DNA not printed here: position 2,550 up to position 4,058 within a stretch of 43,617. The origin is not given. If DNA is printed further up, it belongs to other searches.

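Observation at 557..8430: Orphan radical SAM/SPASM enzyme paired with a stand-alone condensation-domain protein, next to a tripartite-type ABC exporter and a MarR regulator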

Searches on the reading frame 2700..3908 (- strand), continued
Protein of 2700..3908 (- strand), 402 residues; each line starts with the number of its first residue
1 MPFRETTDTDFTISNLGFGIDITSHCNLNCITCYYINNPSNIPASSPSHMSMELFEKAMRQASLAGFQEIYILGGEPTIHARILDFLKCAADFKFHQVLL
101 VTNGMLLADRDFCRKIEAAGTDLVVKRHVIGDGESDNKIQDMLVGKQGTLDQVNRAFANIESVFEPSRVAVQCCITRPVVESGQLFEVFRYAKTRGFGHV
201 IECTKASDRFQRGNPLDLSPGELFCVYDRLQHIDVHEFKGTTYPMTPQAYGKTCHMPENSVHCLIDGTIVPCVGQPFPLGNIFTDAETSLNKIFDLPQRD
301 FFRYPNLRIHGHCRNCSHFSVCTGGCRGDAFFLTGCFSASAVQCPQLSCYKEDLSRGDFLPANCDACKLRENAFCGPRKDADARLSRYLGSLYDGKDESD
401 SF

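Call 25: find_related_loci(query=A2, collection=genome_contigs, flank=10000)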
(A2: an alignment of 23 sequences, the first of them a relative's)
Query A2 (402 aa) in genome_contigs; peptide patterns used: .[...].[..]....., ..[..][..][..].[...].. (x = any residue, [..] = any of these).
68 stretches matched a pattern; 36 encode a relative of the query (tblastn E <= 1e-3); 35 distinct loci.
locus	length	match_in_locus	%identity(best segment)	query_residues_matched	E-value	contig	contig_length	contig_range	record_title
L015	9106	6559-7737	67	1-393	0e+0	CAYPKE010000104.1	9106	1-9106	MAG TPA_asm: uncultured Syntrophales bacterium isolate SRP241326_co3_310 genome assembly, contig: NODE_8942_length_9106_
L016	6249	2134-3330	63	1-401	2e-176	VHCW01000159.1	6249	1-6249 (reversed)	MAG: Verrucomicrobia bacterium isolate M_DeepCast_400m_m2_235 M_DeepCast_400m_m2_235_Ga0194112_10027234, whole genome sh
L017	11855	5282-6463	60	1-394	2e-171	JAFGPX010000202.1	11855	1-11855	MAG: Deltaproteobacteria bacterium isolate Zod_Metabat.714 k87_7443909, whole genome shotgun sequence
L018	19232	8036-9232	61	1-399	2e-171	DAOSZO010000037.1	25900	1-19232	MAG TPA_asm: Smithella sp. isolate AMR_MDS_2057 NODE_1564_length_25900_cov_5.856297, whole genome shotgun sequence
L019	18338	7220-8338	49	1-376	4e-115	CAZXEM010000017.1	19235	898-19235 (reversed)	MAG TPA_asm: uncultured Methanosarcinales archaeon isolate binchicken_co28_250 genome assembly, contig: NODE_1959_length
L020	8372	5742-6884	44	1-389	8e-111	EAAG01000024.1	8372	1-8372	MAG TPA_asm: Candidatus Aenigmarchaeota archaeon OceanDNA-a1 DNA, ERS488773_N0010475, whole genome shotgun sequence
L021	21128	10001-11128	41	1-388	7e-90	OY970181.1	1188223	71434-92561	MAG: uncultured bacterium isolate MFD00905.bin.1.35 genome assembly, chromosome: 1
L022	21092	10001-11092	42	1-379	6e-89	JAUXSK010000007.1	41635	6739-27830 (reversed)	MAG: Candidatus Moraniibacteriota bacterium isolate C12_metabat.bin.87 C12_k141_14266, whole genome shotgun sequence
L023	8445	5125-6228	39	1-382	3e-85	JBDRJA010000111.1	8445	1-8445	MAG: Patescibacteria group bacterium isolate MEGAHIT-group-1.615 k141_1480110, whole genome shotgun sequence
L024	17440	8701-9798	40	1-380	8e-83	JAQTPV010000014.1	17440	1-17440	MAG: Candidatus Paceibacterota bacterium isolate STB_124 NODE_7549_length_17440_cov_3.155779_Sandtown_B, whole genome sh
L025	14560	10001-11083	41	1-379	3e-82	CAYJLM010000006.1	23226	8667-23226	MAG TPA_asm: uncultured Gammaproteobacteria bacterium isolate ERP124720_co1_154 genome assembly, contig: NODE_2881_lengt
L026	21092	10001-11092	40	1-379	7e-82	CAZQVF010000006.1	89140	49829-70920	MAG TPA_asm: uncultured Gammaproteobacteria bacterium isolate SRP077602_co2_149 genome assembly, contig: NODE_342_length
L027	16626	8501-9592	39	1-379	3e-83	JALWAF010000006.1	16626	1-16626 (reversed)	MAG: Candidatus Moraniibacteriota bacterium isolate T10_metabat2_scaf2bin.006 T10_NODE_1042_length_16626_cov_4.553549, w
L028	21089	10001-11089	35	1-379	6e-68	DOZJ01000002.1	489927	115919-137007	MAG TPA_asm: Candidatus Falkowbacteria bacterium isolate UBA11705 contig_1667, whole genome shotgun sequence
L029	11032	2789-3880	39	1-379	4e-83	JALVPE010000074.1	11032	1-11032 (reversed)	MAG: Candidatus Moraniibacteriota bacterium isolate A3_metabat1_scaf2bin.079 A3_NODE_4951_length_11032_cov_2.857405, who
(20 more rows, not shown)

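Call 33: search_protein_families(library=pfam, proteins=[L001:8669-9973:+, L010:3840-5174:+, L001:13733-14143:+, L001:17006-17317:+, L001:14154-15188:+], max_evalue=0.001)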
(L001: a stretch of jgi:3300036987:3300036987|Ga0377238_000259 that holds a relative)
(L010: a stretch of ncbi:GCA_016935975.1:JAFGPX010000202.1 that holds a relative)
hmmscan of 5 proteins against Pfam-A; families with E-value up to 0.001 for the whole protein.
L001:8669-9973:+ (434 aa): 0 families

L010:3840-5174:+ (444 aa): 1 family
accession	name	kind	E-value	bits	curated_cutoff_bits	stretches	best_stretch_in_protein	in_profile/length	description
PF00501.34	AMP-binding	-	2e-05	24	29.9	1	176-293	244-374/384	AMP-binding enzyme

L001:13733-14143:+ (136 aa): 0 families

L001:17006-17317:+ (103 aa): 1 family
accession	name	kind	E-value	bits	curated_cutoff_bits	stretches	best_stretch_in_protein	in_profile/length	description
PF00550.31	PP-binding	-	0.00092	19.9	20.8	0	53-77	27-51/67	Phosphopantetheine attachment site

L001:14154-15188:+ (344 aa): 2 families
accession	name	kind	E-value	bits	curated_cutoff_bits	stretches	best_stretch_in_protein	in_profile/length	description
PF16169.10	DUF4872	-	1.1e-49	169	28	1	161-335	1-173/173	Domain of unknown function (DUF4872)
PF14399.12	BtrH_N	-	1.4e-37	129.3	29.7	1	19-150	1-134/134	Butirosin biosynthesis protein H, N-terminal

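Call 41: find_encoding_contigs(protein=P0013, flank=10000, max_places=2)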
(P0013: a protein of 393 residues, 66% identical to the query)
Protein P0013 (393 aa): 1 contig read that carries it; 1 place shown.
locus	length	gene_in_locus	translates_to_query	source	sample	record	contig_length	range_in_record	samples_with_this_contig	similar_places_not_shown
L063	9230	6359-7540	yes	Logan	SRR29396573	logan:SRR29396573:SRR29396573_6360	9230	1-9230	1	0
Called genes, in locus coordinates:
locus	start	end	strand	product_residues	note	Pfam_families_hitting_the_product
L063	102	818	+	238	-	PF00005:ABC_tran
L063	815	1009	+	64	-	-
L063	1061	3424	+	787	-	PF12704:MacB_PCD (faint), PF02687:FtsX, PF28576:Transporter_C (faint), PF02687:FtsX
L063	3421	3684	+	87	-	-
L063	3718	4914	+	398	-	PF00364:Biotin_lipoyl (faint), PF25967:RND-MFP_C (weak), PF25975:CzcB_C (weak), PF25989:YknX_C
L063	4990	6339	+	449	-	PF27533:CapK_C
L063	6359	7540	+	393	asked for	PF04055:Radical_SAM, PF13186:SPASM (weak)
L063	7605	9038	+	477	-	PF00668:Condensation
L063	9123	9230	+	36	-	?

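Call 46: predict_structure(alignment_id=A2)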
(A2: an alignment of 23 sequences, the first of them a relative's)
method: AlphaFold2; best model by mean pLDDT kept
length: 402 residues; sequences in the alignment: 23
mean_pLDDT: 88.1   pTM: 0.89
mean pLDDT of the five models: 88.1, 87.8, 87.1, 85.7, 85.6
residues with pLDDT >= 90: 235; 70-90: 129; 50-70: 28; < 50: 10
segments of 3 or more residues with pLDDT < 50: 38-42, 398-402
pLDDT, mean of each block of 10 residues (from residue 1): 58 84 91 64 66 97 95 93 97 94 97 97 96 97 95 98 98 97 98 97 87 93 96 97 86 83 93 85 85 89 87 85 66 89 88 86 86 85 92 69 34
secondary structure, 60 per line:
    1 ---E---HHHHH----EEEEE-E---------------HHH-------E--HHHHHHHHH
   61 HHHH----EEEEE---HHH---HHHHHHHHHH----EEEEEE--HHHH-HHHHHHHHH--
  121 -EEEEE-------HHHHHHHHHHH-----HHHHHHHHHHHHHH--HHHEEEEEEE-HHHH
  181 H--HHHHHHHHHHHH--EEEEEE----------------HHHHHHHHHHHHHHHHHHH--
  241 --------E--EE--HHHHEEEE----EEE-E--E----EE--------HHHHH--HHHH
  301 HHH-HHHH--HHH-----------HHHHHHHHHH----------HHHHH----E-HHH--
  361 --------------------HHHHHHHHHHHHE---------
elements in order: H8-12 E17-21 H52-64 E69-73 H83-92 E97-102 H105-108 H110-118 E122-126 H134-144 H150-163 E169-175 H177-181 H184-195 E198-203 H220-238 H256-259 E260-263 E268-270 H290-294 H297-303 H305-308 H325-334 H345-349 H381-392

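Call 49: fold_search(model_id=the predicted structure, library=pdb)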
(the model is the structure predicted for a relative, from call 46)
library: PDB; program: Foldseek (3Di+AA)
matches with E <= 10: 1674; with E <= 0.001: 105
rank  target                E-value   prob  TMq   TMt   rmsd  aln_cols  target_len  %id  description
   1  4k37_A                2.5e-12  1.00  0.58  0.63   5.5       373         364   19  Native anSMEcpe with bound AdoMet (released 2013-05-08)
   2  5why_B                6.4e-12  1.00  0.57  0.55   4.5       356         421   20  Structural Insights into Thioether Bond Formation in the Biosynthesis of Sactipeptides (released 2017-07-26)
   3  4k37_B                8.0e-12  1.00  0.59  0.64   5.1       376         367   18  Native anSMEcpe with bound AdoMet (released 2013-05-08)
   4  4k36_A                8.5e-12  1.00  0.56  0.59   5.6       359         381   18  His6 tagged anSMEcpe with bound AdoMet (released 2013-05-08)
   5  4k39_A                9.6e-12  1.00  0.58  0.63   5.1       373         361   19  Native anSMEcpe with bound AdoMet and Cp18Cys peptide (released 2013-05-08)
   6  4k38_B                1.1e-11  1.00  0.58  0.63   5.1       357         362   18  Native anSMEcpe with bound AdoMet and Kp18Cys peptide (released 2013-05-08)
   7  4k38_A                2.0e-11  1.00  0.58  0.62   5.3       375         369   20  Native anSMEcpe with bound AdoMet and Kp18Cys peptide (released 2013-05-08)
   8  4k39_B                3.3e-11  1.00  0.55  0.61   5.7       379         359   18  Native anSMEcpe with bound AdoMet and Cp18Cys peptide (released 2013-05-08)
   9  4k36_B                4.9e-11  1.00  0.57  0.62   5.5       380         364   19  His6 tagged anSMEcpe with bound AdoMet (released 2013-05-08)
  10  7vob                  7.0e-11  1.00  0.50  0.60   7.5       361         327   18  The crystal structure of a Radical SAM Enzyme BlsE involved in the Biosynthesis of Blasticidin S (released 2022-05-04)
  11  5v1q_B                2.2e-10  1.00  0.56  0.52   5.2       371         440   16  Crystal structure of Streptococcus suis SuiB (released 2017-08-30)
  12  9gmc_A                2.7e-10  1.00  0.58  0.62   5.5       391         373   19  Crystal structure of the complex formed between the radical SAM protein ChlB and the R3A mutant of ChlA (released 2025-06-25)
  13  9gm3_A                3.2e-10  1.00  0.57  0.61   5.6       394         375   18  Crystal structure of the complex formed between the radical SAM protein ChlB and the leader region of its precursor su (released 2025-06-25)
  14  5v1s_A                4.5e-10  1.00  0.57  0.54   5.4       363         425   17  Crystal structure of Streptococcus suis SuiB bound to S-adenosylmethionine (released 2017-08-30)
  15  5v1q_A                5.4e-10  1.00  0.54  0.51   6.2       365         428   15  Crystal structure of Streptococcus suis SuiB (released 2017-08-30)
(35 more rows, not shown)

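Call 50: search_protein_families(library=ncbifam, proteins=[L001:8669-9973:+, L010:3840-5174:+, L063:4990-6339:+, L012:9203-9895:+, L001:14154-15188:+, L001:13733-14143:+], max_evalue=0.001)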
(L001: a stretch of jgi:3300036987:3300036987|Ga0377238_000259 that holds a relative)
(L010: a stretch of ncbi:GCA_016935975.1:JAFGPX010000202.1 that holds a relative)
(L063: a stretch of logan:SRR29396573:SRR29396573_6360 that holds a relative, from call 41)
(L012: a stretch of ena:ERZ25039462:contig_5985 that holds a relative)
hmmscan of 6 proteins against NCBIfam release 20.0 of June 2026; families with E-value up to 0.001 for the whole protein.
L001:8669-9973:+ (434 aa): 7 families
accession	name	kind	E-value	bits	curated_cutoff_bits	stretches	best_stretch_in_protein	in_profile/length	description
NF045666.1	DVU1553_fam_AMP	equivalog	1.6e-15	57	300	1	65-330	61-326/331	DVU_1553 family AMP-dependent CoA ligase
TIGR02155.1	PA_CoA_ligase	equivalog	1.9e-11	43.2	646.3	1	61-352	44-333/422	phenylacetate--CoA ligase PaaK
NF041878.1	paak_haloarch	equivalog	3.3e-10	39.1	700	1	184-353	173-342/427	phenylacetate--CoA ligase PaaK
NF053551.1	FlxY_rubin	equivalog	1.8e-08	33.6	520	1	279-361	266-348/424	flexirubin biosynthesis putative acyl-CoA ligase FlxY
NF041217.1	BagE_FevW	exception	2e-07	30.3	800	1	220-313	198-289/424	bagremycin/ferroverdin synthetase BagE/FevW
TIGR03335.1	F390_ftsA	equivalog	2.4e-06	26.5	458.7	1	196-315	186-308/445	coenzyme F390 synthetase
TIGR02304.1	aden_form_hyp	equivalog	4.7e-05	22.6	251.9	1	220-385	218-381/430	F390 synthetase-related protein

L010:3840-5174:+ (444 aa): 8 families
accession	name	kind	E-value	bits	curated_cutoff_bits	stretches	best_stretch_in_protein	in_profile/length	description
NF045666.1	DVU1553_fam_AMP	equivalog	9e-41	140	300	1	16-335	14-331/331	DVU_1553 family AMP-dependent CoA ligase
NF041878.1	paak_haloarch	equivalog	2.1e-37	128.8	700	2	215-372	200-361/427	phenylacetate--CoA ligase PaaK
NF053551.1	FlxY_rubin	equivalog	1.4e-31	109.7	520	2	230-356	217-343/424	flexirubin biosynthesis putative acyl-CoA ligase FlxY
TIGR02155.1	PA_CoA_ligase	equivalog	1.3e-28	99.7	646.3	2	20-139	3-121/422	phenylacetate--CoA ligase PaaK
TIGR03335.1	F390_ftsA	equivalog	5.3e-19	68.2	458.7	1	21-299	10-289/445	coenzyme F390 synthetase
NF041217.1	BagE_FevW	exception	7.2e-17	61.4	800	1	29-341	17-317/424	bagremycin/ferroverdin synthetase BagE/FevW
TIGR02304.1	aden_form_hyp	equivalog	6.5e-14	51.7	251.9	1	170-378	168-373/430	F390 synthetase-related protein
TIGR01733.1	AA-adenyl-dom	subfamily_domain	0.00034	19.5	317.4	1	88-256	117-277/409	amino acid adenylation domain-containing protein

L063:4990-6339:+ (449 aa): 7 families
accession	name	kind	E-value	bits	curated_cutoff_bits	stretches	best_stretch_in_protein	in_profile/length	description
NF045666.1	DVU1553_fam_AMP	equivalog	1.6e-17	63.6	300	1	73-344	59-330/331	DVU_1553 family AMP-dependent CoA ligase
TIGR02155.1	PA_CoA_ligase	equivalog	3.5e-14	52.2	646.3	1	208-434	179-418/422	phenylacetate--CoA ligase PaaK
NF041878.1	paak_haloarch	equivalog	1.2e-11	43.8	700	1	196-399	175-382/427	phenylacetate--CoA ligase PaaK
NF041217.1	BagE_FevW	exception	1.1e-08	34.4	800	1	203-333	171-298/424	bagremycin/ferroverdin synthetase BagE/FevW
NF053551.1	FlxY_rubin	equivalog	1.5e-08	33.8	520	1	289-364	266-341/424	flexirubin biosynthesis putative acyl-CoA ligase FlxY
TIGR02304.1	aden_form_hyp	equivalog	4e-07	29.4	251.9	1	225-418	213-403/430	F390 synthetase-related protein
TIGR03335.1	F390_ftsA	equivalog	0.00029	19.7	458.7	1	72-346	51-329/445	coenzyme F390 synthetase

L012:9203-9895:+ (230 aa): 0 families

L001:14154-15188:+ (344 aa): 1 family
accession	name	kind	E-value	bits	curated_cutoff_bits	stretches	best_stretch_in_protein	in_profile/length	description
NF053550.1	DarH_acyl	equivalog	3.2e-121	404.5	300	1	12-335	2-324/325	BtrH-related acyltransferase DarH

L001:13733-14143:+ (136 aa): 2 families
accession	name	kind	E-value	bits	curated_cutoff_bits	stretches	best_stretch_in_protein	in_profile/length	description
NF053536.1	DarG_fam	subfamily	4.3e-42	143.3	70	1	1-129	1-130/131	DarG family dialkylresorcinol biosynthesis protein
NF053545.1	flexirubin_DarG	equivalog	4.8e-36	123.8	170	1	1-127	1-129/129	flexirubin biosynthesis protein DarG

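Call 51: search_solved_structures(query=L063:4990-6339:+, max_evalue=0.01)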
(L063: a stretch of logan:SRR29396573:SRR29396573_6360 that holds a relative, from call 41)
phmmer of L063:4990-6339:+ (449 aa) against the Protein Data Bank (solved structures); distinct sequences matched with E-value up to 0.01: 7.
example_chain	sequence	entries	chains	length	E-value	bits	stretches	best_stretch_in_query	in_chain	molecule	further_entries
9s3l_A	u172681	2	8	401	4.3e-06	29.1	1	207-356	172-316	Phenylacetate-CoA ligase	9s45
4r1l_A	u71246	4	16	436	5.1e-06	28.8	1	210-362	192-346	Phenylacetate-coenzyme A ligase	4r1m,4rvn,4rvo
2y27_A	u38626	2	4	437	7.9e-06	28.2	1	207-366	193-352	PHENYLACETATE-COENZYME A LIGASE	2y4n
6siw_A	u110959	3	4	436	0.00012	24.3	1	222-332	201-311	PaaK-like ligase (AMP-dependent synthetase and ligase) | AMP-dependent synthetase and ligase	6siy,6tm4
6siw_B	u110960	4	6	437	0.00012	24.3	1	222-332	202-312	PaaK-like ligase (AMP-dependent synthetase and ligase) | AMP-dependent synthetase and ligase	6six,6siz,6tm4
6wuq_A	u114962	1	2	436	0.00017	23.8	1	227-332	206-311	AjiA1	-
2y4o_A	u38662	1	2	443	0.0002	23.6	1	278-361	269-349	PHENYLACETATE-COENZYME A LIGASE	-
